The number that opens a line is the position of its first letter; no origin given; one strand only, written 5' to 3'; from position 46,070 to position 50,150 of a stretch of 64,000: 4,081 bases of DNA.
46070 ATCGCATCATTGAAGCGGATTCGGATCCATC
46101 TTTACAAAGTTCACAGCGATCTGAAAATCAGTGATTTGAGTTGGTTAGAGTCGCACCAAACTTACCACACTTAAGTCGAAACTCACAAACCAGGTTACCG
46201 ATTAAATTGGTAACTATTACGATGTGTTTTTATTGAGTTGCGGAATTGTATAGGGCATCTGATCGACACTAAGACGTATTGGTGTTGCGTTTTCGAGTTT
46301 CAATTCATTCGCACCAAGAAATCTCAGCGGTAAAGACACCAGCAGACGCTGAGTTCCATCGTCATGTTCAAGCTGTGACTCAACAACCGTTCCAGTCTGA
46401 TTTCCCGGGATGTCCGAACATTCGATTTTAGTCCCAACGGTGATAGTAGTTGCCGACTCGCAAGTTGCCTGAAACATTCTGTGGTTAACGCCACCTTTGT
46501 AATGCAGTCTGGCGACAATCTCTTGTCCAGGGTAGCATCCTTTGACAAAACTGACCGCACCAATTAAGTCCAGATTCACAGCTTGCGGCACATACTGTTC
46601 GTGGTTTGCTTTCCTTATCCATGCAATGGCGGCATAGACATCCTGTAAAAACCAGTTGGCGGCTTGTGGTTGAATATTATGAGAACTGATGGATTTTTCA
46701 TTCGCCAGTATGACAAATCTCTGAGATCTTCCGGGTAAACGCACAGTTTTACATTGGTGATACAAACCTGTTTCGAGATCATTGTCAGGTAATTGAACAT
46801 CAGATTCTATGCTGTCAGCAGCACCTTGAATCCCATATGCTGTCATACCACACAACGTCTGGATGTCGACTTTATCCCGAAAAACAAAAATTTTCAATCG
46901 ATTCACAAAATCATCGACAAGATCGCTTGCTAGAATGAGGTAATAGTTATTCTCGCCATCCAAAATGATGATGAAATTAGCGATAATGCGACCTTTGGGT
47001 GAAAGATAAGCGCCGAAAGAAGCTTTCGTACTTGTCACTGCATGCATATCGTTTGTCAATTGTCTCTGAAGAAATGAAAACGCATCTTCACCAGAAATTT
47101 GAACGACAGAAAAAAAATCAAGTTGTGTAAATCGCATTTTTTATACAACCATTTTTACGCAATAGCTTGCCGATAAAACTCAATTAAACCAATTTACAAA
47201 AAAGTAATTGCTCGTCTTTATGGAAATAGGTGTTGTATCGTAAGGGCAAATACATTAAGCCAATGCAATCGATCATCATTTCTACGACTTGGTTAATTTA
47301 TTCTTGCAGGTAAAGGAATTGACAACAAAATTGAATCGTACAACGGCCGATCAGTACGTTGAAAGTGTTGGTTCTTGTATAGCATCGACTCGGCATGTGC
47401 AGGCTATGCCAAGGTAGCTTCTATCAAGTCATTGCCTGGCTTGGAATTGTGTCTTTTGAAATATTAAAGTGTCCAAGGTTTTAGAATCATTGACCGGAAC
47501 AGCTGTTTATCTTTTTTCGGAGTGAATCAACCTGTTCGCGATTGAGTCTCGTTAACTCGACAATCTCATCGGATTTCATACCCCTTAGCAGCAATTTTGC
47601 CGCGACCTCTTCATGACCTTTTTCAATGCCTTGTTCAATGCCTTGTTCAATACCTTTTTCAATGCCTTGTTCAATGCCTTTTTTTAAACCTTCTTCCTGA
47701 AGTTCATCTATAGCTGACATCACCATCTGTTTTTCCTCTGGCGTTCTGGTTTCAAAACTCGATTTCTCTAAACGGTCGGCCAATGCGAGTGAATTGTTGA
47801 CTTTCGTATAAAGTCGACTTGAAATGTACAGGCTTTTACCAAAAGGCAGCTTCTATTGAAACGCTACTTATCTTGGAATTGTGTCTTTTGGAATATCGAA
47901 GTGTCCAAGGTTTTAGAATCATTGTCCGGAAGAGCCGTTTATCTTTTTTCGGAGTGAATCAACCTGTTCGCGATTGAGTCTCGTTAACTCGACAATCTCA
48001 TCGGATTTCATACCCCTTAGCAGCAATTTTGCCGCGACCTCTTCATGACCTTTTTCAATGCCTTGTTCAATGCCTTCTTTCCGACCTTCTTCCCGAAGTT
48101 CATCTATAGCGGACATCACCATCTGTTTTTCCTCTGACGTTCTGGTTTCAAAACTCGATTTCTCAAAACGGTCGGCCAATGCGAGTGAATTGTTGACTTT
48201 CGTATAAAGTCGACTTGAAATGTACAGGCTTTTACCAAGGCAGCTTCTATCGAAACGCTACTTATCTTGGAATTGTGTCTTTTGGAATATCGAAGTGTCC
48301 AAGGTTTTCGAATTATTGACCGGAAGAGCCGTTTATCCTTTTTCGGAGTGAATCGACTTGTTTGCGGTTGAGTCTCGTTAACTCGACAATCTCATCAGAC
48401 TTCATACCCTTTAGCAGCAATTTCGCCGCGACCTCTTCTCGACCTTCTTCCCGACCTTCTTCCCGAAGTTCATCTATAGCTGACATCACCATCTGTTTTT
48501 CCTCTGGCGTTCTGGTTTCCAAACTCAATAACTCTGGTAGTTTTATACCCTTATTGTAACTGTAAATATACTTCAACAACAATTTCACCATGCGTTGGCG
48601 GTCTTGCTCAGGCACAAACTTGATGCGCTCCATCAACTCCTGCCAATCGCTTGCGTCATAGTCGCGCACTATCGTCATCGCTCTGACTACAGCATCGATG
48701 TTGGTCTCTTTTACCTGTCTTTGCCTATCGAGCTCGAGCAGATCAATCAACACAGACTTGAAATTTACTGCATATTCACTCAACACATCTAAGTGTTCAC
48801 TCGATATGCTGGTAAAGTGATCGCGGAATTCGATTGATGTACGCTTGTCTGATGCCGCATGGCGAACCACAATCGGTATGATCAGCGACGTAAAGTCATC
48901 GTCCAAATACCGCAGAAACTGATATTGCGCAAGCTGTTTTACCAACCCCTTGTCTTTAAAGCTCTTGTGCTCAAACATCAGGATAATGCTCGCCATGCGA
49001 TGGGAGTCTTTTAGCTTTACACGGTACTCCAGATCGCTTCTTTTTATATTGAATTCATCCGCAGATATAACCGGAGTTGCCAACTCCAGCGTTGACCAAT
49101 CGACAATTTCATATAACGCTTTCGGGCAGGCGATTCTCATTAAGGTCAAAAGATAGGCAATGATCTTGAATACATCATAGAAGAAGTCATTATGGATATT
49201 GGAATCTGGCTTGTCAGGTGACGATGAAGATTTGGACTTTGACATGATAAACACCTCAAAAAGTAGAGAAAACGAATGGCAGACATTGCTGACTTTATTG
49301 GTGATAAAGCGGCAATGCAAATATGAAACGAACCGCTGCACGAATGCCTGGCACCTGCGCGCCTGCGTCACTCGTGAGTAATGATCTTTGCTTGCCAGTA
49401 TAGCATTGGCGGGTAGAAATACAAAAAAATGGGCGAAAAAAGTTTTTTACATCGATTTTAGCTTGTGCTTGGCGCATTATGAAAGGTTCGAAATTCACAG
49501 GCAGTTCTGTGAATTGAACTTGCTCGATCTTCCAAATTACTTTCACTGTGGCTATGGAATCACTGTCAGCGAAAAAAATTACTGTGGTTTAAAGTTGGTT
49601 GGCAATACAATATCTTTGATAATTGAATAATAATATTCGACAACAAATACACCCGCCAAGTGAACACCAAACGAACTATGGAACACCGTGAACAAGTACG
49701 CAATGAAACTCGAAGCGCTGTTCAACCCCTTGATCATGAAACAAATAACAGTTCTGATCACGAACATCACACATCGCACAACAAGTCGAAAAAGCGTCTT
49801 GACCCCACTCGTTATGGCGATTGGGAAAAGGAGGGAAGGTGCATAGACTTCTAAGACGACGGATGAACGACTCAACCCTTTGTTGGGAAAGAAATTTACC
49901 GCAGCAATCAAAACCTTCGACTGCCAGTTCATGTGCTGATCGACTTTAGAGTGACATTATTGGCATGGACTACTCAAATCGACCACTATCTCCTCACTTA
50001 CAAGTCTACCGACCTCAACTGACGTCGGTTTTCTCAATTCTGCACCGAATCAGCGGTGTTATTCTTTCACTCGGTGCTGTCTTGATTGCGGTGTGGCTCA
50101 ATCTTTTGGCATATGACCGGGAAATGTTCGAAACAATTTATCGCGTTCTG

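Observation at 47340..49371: Rpn/YhgA-like nuclease gene followed by a tandem array of stand-alone copies of its own C-terminal tail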

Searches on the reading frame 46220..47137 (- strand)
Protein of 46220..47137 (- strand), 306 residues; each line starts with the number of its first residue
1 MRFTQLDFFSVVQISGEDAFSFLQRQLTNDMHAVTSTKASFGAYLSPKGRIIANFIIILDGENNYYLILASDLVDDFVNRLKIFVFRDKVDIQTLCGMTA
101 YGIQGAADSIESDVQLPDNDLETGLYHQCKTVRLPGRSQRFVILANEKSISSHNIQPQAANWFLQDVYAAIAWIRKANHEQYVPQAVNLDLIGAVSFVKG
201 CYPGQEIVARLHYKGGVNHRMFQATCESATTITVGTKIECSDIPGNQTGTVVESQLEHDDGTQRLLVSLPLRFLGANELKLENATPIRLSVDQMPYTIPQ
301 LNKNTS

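Call 63: find_homologous_proteins(query=window:46220-47137:-, max_evalue=1e-30)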
Query window:46220-47137:- (306 aa): 2097 proteins with E <= 1e-30 among 8000 candidates; the best 120 are listed.
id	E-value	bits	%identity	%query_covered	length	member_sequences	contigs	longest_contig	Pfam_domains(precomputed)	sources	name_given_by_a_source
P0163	2.5e-202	688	100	100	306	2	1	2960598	PF01571.27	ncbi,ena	-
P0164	2.9e-121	422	64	99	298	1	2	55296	PF01571.27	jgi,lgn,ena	-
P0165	1.7e-81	292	46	98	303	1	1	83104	PF01571.27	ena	-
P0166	1.8e-81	291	46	99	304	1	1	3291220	PF01571.27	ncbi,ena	-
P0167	3.8e-77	277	48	99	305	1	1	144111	PF01571.27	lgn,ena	-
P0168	1.7e-75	272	46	98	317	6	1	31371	PF01571.27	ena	-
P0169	2.6e-75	271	45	98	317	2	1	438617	PF01571.27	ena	-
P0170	6.4e-75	270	45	98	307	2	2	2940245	PF01571.27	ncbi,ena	-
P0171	8.0e-75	270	45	100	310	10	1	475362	PF01571.27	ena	-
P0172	1.1e-74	269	42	98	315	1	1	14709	PF01571.27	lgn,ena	-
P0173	6.0e-74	267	42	98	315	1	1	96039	PF01571.27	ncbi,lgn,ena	-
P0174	1.4e-73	266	44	99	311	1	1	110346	PF01571.27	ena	-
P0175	1.6e-73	265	44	99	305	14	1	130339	PF01571.27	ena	-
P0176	3.0e-73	264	44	97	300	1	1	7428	PF01571.27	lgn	-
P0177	3.2e-73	264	41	98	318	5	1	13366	PF01571.27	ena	-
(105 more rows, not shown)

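Call 64: find_encoding_contigs(protein=P0164, flank=5000, max_places=2)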
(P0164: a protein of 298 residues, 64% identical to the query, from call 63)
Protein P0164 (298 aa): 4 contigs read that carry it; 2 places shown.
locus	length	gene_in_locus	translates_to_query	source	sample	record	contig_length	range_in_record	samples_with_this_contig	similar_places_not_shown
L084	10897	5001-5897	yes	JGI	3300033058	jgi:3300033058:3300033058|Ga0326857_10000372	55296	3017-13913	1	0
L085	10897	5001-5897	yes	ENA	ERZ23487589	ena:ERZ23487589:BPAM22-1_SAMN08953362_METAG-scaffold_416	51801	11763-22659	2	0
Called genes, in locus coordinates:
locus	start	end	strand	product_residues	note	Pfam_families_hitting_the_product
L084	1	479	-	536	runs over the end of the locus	PF00390:malic, PF03949:Malic_M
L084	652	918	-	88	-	PF03937:Sdh5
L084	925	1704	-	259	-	PF13085:Fer2_3, PF13183:Fer4_8, PF13237:Fer4_10, PF13534:Fer4_17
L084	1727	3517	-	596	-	PF00890:FAD_binding_2, PF02910:Succ_DH_flav_C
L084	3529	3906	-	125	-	PF01127:Sdh_cyt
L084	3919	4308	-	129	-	PF01127:Sdh_cyt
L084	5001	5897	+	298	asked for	PF01571:GCV_T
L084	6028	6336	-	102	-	PF04977:DivIC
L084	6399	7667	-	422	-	PF03952:Enolase_N, PF00113:Enolase_C, PF07476:MAAL_C (weak)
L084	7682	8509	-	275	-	PF00793:DAHP_synth_1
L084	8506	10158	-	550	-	PF06418:CTP_synth_N, PF00117:GATase, PF07722:Peptidase_C26 (weak)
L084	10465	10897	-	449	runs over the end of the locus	PF01171:ATP_bind_3, PF01507:PAPS_reduct (faint), PF09179:TilS, PF11734:TilS_C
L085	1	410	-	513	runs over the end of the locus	PF00390:malic, PF03949:Malic_M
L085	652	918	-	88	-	PF03937:Sdh5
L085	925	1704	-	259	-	PF13085:Fer2_3, PF13183:Fer4_8, PF13237:Fer4_10, PF13534:Fer4_17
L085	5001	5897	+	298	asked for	PF01571:GCV_T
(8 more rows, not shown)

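Call 65: find_encoding_contigs(protein=P0166, flank=5000, max_places=2)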
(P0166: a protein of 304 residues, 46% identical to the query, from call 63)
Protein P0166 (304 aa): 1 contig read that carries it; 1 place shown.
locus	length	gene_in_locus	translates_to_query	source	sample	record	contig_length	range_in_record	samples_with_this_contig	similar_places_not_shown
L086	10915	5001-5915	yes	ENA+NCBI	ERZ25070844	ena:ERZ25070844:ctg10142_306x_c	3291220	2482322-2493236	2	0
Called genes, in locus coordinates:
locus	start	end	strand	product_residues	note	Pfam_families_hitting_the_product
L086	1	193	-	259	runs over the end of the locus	PF13085:Fer2_3, PF13183:Fer4_8, PF13237:Fer4_10 (weak), PF13534:Fer4_17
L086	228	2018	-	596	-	PF00890:FAD_binding_2, PF02910:Succ_DH_flav_C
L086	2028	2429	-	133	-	PF01127:Sdh_cyt, PF05328:CybS (weak)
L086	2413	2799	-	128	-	PF01127:Sdh_cyt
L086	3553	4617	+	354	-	PF27070:HTH_Rpn_C (weak)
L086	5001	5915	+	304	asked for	PF01571:GCV_T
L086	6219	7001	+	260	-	PF13401:AAA_22 (faint)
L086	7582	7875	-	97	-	PF04977:DivIC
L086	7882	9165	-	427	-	PF03952:Enolase_N, PF07476:MAAL_C (faint), PF00113:Enolase_C, PF13378:MR_MLE_C (weak)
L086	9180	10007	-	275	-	PF00793:DAHP_synth_1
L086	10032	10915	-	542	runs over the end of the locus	PF06418:CTP_synth_N, PF00117:GATase, PF07722:Peptidase_C26 (weak)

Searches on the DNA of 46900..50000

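Call 57: search_rna_families(source=window, start=46900, end=50000, threshold=evalue, max_evalue=1)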
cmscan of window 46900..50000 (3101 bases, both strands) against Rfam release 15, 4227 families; matches with E-value up to 1: 2.
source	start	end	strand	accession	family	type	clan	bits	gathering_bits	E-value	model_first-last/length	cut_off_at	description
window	48709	48769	+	RF02218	ZNRD1-AS1_1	Gene; lncRNA;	-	19.9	50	0.59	1-68/68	no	ZNRD1 antisense RNA 1 conserved region 1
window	48703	48766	+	RF01977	HOTAIRM1_3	Gene; lncRNA;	-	18.1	37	0.28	1-59/59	no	HOX antisense intergenic RNA myeloid 1 conserved region 3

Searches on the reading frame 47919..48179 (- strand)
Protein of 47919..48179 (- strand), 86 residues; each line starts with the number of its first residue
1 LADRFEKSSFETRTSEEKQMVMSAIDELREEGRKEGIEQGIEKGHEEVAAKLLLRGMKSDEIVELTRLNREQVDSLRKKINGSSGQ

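Call 5: search_protein_families(library=pfam, proteins=[window:47919-48179:-], max_evalue=1)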
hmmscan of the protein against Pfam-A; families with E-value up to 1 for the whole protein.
window:47919-48179:- (86 aa): 2 families
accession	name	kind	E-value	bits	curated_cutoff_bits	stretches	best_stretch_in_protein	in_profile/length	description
PF13518.12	HTH_28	-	0.038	14.5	25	1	50-81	6-37/52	Helix-turn-helix domain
PF21761.2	RedAm-like_C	-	0.11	13.2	27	1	2-69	59-125/127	NADPH-dependent reductive aminase-like, C-terminal domain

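Call 27: search_protein_families(library=ncbifam, proteins=[window:47919-48179:-], max_evalue=1)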
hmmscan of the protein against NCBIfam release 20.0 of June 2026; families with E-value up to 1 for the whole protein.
window:47919-48179:- (86 aa): 6 families
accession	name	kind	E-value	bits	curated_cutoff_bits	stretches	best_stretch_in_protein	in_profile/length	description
TIGR01784.1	T_den_put_tspse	subfamily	8.9e-09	35.5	52.1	1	4-75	201-272/273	Rpn family recombination-promoting nuclease/putative transposase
NF004267.1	PRK05687.1-3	equivalog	0.00063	18.9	293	1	11-57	53-100/266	flagellar assembly protein FliH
NF009170.0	PRK12517.1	subfamily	0.0029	17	197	1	2-73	87-161/188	RNA polymerase sigma factor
NF004270.2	PRK05687.2-1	equivalog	0.013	15.1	180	1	23-47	41-65/223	flagellar assembly protein FliH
NF004266.1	PRK05687.1-1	equivalog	0.015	14.7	260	1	13-48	34-69/230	flagellar assembly protein FliH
NF007418.0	PRK09956.1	equivalog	0.18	10.8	583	1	12-68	234-298/308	ISNCY family transposase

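Call 29: find_homologous_proteins(query=window:47919-48179:-, max_evalue=0.001)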
Query window:47919-48179:- (86 aa): 4 proteins with E <= 0.001 among 5 candidates.
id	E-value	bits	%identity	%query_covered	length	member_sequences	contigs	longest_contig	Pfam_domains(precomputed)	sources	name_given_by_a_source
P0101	5.7e-32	127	100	78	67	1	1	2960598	-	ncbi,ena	-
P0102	1.8e-29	119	75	78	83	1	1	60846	-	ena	-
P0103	1.8e-29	119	78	78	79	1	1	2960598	-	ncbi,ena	-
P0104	2.7e-20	90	82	78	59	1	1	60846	-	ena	-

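Call 30: find_encoding_contigs(protein=P0102, flank=6000, max_places=4)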
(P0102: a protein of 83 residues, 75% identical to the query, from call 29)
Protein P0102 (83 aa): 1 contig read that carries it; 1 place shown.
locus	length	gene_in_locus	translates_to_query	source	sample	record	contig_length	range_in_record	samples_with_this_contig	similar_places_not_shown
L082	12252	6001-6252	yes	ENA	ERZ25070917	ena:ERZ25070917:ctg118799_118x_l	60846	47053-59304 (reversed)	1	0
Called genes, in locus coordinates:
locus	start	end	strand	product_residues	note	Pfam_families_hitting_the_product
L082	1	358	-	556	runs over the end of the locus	PF00390:malic, PF03949:Malic_M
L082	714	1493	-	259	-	PF13085:Fer2_3, PF13183:Fer4_8, PF13237:Fer4_10 (weak), PF13534:Fer4_17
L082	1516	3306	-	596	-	PF00890:FAD_binding_2, PF02910:Succ_DH_flav_C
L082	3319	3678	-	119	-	PF01127:Sdh_cyt, PF05328:CybS (weak)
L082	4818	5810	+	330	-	PF04754:Transposase_31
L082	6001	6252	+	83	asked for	-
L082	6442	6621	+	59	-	-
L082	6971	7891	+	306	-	PF01571:GCV_T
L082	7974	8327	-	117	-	PF04977:DivIC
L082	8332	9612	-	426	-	PF03952:Enolase_N, PF07476:MAAL_C (faint), PF00113:Enolase_C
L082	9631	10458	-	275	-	PF00793:DAHP_synth_1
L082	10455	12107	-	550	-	PF06418:CTP_synth_N, PF00117:GATase, PF07722:Peptidase_C26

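Call 31: find_encoding_contigs(protein=P0101, flank=6000, max_places=4)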
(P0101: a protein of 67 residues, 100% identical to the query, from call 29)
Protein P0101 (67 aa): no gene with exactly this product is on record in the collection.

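Call 48: search_protein_families(library=padloc, proteins=[P0103, P0101], max_evalue=0.1)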
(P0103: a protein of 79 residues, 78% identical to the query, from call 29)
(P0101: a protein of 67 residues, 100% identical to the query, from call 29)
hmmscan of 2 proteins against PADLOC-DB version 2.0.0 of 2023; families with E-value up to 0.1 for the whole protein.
P0103 (79 aa): 1 family
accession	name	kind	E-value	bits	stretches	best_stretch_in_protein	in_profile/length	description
PDLC01084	C3a178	-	2.1e-10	39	1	2-50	41-88/90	putative invertase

P0101 (67 aa): 1 family
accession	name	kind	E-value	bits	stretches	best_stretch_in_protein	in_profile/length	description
PDLC01084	C3a178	-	0.00019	19.9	1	2-33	41-72/90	putative invertase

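Call 49: predict_structure(alignment_id=A2)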
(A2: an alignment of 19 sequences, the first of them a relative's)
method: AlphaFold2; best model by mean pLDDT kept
length: 79 residues; sequences in the alignment: 19
mean_pLDDT: 71.4   pTM: 0.47
mean pLDDT of the five models: 71.4, 69.2, 68.8, 66.8, 65.5
residues with pLDDT >= 90: 0; 70-90: 39; 50-70: 39; < 50: 1
segments of 3 or more residues with pLDDT < 50: none
pLDDT, mean of each block of 10 residues (from residue 1): 56 60 60 70 86 84 86 69
secondary structure, 60 per line:
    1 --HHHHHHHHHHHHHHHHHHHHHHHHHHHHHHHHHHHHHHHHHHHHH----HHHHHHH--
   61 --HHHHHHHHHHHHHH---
elements in order: H3-47 H52-58 H63-76

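Call 51: fold_search(model_id=the predicted structure, library=pdb)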
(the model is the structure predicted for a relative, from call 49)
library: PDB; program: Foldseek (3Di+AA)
matches with E <= 10: 158; with E <= 0.001: 0
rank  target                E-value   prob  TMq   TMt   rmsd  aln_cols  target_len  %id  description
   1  2avu_E                9.0e-01  0.92  0.47  0.24   1.0        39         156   23  Structure of the Escherichia coli FlhDC complex, a prokaryotic heteromeric regulator of transcription (released 2005-12-13)
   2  7bca_A                1.1e+00  0.66  0.42  0.35   2.4        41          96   22  Crystal structure of the HTH DNA binding protein ArdK from R388 plasmid bound to a direct-repeat DNA element (released 2022-07-13)
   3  2gm4_B                1.1e+00  0.38  0.37  0.17   9.0        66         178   14  An activated, tetrameric gamma-delta resolvase: Hin chimaera bound to cleaved DNA (released 2006-06-27)
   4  3frw_E                1.2e+00  0.93  0.54  0.45   0.9        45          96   18  Crystal structure of putative TrpR protein from Ruminococcus obeum (released 2009-01-20)
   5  8j56_C                1.2e+00  0.90  0.47  0.24   0.9        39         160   20  Crystal structure of the FlhDC complex from Cupriavidus necator (released 2024-02-28)
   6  8j56_F                1.3e+00  0.90  0.47  0.24   0.9        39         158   20  Crystal structure of the FlhDC complex from Cupriavidus necator (released 2024-02-28)
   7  3g1c                  1.4e+00  0.91  0.55  0.45   0.9        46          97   17  The crystal structure of a TrpR like protein from Eubacterium eligens ATCC 27750 (released 2009-02-17)
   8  7bhy_C                1.8e+00  0.57  0.41  0.55   2.3        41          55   20  DNA-binding domain of DeoR in complex with the DNA operator (released 2021-11-10)
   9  3frw_D                1.9e+00  0.85  0.54  0.47   0.9        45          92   18  Crystal structure of putative TrpR protein from Ruminococcus obeum (released 2009-01-20)
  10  2ou2                  1.9e+00  0.41  0.36  0.13   2.7        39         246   23  Acetyltransferase domain of Human HIV-1 Tat interacting protein, 60kDa, isoform 3 (released 2007-02-27)
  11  2lvs_MODEL_1_A        2.0e+00  0.72  0.47  0.36   1.4        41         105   17  NMR solution structure of a CRISPR repeat binding protein (released 2013-01-23)
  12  8b4h_A                2.0e+00  0.69  0.40  0.09   1.0        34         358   20  IstA transposase cleaved donor complex (released 2023-05-03)
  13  3frw_C                2.2e+00  0.84  0.56  0.48   0.9        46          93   17  Crystal structure of putative TrpR protein from Ruminococcus obeum (released 2009-01-20)
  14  8q4d_A                2.2e+00  0.57  0.40  0.09   1.2        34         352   20  IstA-IstB(E167Q) Strand Transfer Complex (released 2024-07-10)
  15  7bhy_A                2.2e+00  0.44  0.41  0.53   2.5        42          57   19  DNA-binding domain of DeoR in complex with the DNA operator (released 2021-11-10)
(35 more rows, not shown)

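Call 74: search_protein_families(library=pfam, alignment_id=A3, max_evalue=0.01)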
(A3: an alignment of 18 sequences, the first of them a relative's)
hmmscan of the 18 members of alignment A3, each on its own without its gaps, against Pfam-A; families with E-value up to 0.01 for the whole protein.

A. member 1, P0104 (59 aa): 0 families

B. families by the number of members that match (of 18 scanned): 8 families
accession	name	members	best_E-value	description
PF13518.12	HTH_28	2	0.00057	Helix-turn-helix domain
PF09811.14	Yae1_N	2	0.0046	Essential protein Yae1, N terminal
PF10975.14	DUF2802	1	0.00014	Protein of unknown function (DUF2802)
PF10415.14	FumaraseC_C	1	0.0014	Fumarase C C-terminus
PF16509.11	KORA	1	0.0032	TrfB plasmid transcriptional repressor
PF13551.12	HTH_29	1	0.005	Winged helix-turn helix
PF02885.22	Glycos_trans_3N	1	0.0068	Glycosyl transferase family, helical bundle domain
PF02796.21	HTH_7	1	0.0087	Helix-turn-helix domain of resolvase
